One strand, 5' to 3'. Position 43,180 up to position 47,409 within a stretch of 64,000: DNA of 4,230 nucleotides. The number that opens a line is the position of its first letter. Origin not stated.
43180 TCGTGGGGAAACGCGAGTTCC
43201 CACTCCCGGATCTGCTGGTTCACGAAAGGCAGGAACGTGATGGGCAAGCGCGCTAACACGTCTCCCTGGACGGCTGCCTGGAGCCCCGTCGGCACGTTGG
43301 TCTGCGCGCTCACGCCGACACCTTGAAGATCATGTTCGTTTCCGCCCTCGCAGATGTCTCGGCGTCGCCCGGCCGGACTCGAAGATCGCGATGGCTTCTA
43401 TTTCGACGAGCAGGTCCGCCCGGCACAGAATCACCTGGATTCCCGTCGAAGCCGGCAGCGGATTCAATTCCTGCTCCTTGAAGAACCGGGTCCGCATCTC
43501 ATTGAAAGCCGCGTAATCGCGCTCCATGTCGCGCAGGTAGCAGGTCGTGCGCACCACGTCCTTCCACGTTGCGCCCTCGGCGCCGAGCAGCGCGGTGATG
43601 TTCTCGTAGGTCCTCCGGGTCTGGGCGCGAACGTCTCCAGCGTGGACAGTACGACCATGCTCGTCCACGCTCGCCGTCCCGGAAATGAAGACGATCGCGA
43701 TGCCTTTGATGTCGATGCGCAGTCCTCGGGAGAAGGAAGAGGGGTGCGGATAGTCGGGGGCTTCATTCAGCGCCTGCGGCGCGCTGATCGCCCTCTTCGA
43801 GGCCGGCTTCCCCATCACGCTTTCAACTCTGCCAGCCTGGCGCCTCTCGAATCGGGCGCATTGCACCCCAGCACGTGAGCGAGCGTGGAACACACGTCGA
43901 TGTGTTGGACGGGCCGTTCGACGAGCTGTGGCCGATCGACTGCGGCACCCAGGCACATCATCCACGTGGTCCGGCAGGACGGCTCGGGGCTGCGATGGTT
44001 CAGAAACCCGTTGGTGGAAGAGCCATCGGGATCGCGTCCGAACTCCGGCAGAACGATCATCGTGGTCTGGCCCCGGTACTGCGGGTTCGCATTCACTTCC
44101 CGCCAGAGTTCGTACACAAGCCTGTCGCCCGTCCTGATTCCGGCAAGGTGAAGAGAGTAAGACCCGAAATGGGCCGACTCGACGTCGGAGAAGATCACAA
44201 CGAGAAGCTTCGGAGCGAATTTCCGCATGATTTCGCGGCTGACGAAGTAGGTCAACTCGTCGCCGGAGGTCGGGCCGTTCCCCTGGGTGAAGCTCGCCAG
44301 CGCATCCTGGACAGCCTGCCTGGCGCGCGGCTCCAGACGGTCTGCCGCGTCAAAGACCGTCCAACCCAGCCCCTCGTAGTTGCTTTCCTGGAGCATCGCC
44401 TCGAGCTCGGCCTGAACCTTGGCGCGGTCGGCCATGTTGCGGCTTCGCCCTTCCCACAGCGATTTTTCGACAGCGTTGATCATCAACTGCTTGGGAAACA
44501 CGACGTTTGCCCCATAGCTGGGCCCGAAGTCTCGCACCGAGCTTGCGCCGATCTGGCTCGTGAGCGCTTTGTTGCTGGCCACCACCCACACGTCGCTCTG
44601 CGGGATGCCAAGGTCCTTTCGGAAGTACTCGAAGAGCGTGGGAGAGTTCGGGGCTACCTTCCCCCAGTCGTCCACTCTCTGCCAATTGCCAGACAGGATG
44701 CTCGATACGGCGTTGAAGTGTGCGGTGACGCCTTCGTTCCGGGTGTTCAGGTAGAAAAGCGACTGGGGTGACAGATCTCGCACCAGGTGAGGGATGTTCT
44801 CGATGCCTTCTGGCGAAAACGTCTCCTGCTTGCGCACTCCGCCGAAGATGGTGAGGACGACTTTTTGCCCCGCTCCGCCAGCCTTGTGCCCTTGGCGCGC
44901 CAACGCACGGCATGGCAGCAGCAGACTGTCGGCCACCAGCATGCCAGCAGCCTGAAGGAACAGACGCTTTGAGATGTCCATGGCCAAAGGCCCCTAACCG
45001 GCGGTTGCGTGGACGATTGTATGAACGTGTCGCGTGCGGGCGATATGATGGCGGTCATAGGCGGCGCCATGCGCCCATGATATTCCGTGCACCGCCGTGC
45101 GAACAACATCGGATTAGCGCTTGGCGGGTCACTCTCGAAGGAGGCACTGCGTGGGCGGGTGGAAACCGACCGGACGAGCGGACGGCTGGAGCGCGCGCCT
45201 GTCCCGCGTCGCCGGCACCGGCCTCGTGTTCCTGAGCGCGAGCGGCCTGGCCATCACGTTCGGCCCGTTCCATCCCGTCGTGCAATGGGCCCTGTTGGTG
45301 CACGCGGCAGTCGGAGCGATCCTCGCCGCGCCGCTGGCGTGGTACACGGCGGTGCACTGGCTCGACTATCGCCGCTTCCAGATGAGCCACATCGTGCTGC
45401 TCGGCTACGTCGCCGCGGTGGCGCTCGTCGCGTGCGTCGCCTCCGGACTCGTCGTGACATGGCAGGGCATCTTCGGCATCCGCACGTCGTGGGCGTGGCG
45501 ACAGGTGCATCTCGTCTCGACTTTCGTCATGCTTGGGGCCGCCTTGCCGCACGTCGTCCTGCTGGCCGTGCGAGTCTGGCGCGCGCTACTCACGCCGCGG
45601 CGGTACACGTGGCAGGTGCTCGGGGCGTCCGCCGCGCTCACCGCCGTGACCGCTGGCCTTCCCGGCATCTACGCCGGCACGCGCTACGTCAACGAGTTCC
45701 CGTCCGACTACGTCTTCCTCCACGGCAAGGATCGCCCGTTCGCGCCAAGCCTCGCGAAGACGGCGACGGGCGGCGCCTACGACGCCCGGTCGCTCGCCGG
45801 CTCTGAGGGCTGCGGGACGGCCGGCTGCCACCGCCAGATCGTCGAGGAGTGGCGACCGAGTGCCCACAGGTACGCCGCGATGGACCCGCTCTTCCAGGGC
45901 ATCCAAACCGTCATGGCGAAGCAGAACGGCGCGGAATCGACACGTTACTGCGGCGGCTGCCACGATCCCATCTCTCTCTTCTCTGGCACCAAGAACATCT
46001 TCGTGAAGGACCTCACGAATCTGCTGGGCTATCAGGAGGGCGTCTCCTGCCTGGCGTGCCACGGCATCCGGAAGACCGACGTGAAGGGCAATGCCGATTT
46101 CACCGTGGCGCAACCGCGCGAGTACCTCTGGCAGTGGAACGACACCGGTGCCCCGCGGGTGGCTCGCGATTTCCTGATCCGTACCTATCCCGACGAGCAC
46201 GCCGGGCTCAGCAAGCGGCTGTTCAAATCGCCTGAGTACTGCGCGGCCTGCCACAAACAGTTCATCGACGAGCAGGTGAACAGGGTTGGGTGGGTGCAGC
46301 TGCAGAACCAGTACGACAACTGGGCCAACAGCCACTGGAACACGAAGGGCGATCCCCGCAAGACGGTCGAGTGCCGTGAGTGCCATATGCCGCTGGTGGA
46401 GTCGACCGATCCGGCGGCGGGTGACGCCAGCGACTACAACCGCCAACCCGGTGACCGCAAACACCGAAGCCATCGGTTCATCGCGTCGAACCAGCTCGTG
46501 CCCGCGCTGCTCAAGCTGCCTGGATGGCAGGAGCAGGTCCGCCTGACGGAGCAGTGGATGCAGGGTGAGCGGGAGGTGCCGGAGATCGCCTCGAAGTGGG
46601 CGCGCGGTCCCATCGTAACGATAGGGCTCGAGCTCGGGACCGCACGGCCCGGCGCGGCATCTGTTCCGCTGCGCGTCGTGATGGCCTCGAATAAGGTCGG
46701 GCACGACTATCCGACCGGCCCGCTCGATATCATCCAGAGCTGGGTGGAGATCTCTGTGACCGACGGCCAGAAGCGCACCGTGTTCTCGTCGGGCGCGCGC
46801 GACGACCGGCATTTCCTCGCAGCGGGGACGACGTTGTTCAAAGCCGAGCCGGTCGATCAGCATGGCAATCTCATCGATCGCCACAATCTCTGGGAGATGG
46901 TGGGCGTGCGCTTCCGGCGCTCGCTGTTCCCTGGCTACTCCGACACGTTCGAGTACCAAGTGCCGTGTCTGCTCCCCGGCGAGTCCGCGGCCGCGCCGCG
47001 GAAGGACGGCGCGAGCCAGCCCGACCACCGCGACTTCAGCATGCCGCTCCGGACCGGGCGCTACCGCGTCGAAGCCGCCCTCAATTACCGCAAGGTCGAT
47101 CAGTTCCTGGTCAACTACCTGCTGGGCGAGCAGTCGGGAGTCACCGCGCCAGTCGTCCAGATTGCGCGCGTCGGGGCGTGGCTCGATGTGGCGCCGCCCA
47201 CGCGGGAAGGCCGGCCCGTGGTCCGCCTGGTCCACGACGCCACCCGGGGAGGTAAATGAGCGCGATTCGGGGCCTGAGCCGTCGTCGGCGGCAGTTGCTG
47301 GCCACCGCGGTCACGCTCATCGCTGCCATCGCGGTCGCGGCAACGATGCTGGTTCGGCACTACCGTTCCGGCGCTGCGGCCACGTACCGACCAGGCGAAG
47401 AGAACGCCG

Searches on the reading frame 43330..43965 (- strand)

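Call 13: search_protein_families(library=pfam, proteins=[window:43330-43965:-])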
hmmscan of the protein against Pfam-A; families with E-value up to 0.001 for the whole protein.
window:43330-43965:- (211 aa): 1 family
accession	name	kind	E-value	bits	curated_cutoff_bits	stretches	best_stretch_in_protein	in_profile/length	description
PF01042.26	Ribonuc_L-PSP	-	4.5e-23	82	27.3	1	90-194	19-120/121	Endoribonuclease L-PSP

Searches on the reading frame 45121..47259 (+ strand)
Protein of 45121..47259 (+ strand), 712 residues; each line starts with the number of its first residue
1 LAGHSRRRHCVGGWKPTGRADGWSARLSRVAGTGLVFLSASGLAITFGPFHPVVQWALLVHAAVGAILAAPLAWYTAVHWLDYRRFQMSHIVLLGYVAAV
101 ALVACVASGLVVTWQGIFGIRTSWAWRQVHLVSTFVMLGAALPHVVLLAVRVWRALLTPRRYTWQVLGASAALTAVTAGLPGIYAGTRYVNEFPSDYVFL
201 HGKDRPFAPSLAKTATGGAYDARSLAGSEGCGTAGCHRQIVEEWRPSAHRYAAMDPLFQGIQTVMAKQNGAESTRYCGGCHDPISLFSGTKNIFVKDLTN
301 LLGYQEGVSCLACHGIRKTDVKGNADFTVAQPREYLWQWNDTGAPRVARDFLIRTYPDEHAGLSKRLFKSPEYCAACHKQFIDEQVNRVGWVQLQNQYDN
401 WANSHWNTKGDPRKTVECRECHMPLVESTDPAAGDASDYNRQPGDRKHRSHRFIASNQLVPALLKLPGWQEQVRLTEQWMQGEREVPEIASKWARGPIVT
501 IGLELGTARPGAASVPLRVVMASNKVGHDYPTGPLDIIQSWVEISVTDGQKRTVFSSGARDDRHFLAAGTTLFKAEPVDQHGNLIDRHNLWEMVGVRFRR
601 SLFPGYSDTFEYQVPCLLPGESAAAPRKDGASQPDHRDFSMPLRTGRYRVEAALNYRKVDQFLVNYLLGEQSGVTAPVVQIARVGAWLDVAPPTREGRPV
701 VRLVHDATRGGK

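Call 13: search_protein_families(library=pfam, proteins=[window:45121-47259:+])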
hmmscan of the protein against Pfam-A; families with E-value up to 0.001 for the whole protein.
window:45121-47259:+ (712 aa): 3 families
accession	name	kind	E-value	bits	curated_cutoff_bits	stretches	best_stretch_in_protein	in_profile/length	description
PF13435.11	Cytochrome_C554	-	2.3e-07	32.1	20.8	1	235-315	4-84/84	Cytochrome c554 and c-prime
PF14522.11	Cytochrome_C7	-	4.2e-05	23.7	24.8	0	271-320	9-54/67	Cytochrome c7 and related cytochrome c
PF22113.1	Mtrc-MtrF_II-IV_dom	-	0.00019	21.4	30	0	372-424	121-165/176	Outer membrane cytochrome MtrC/MtrF-like, domains II/IV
